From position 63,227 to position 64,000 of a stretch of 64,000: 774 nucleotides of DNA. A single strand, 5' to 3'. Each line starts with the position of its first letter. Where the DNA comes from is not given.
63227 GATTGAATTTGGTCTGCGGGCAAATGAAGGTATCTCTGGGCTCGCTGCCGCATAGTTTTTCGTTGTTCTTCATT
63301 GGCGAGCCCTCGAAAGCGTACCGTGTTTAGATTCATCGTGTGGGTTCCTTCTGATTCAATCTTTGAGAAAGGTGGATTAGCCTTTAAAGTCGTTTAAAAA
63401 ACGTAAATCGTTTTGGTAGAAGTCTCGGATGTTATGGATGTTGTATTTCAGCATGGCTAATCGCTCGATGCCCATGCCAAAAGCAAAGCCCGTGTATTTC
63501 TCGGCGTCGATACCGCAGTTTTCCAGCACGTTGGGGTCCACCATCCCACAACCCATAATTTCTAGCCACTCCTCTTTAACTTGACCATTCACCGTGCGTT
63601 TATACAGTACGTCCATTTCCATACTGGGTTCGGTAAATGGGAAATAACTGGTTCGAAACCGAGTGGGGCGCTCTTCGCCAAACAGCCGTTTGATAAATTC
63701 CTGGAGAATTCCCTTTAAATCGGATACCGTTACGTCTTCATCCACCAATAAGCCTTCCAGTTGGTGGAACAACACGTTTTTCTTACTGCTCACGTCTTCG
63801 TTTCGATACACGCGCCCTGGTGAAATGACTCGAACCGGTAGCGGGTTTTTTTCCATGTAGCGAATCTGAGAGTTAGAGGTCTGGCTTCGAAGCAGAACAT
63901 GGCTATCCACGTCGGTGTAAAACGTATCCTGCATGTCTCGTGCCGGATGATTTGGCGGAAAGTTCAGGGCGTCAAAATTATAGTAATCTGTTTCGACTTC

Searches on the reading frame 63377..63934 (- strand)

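Call 55: search_protein_families(library=pfam, proteins=[window:63377-63934:-], max_evalue=0.001)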
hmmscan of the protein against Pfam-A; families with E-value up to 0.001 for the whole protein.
window:63377-63934:- (185 aa): 2 families
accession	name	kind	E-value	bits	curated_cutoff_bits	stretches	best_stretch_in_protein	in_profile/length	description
PF01409.25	tRNA-synt_2d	-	6.6e-75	252.2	19.8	1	1-183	64-246/246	tRNA synthetases class II core domain (F)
PF00152.25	tRNA-synt_2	-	0.00033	20.3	25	0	40-91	98-151/308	tRNA synthetases class II (D, K and N)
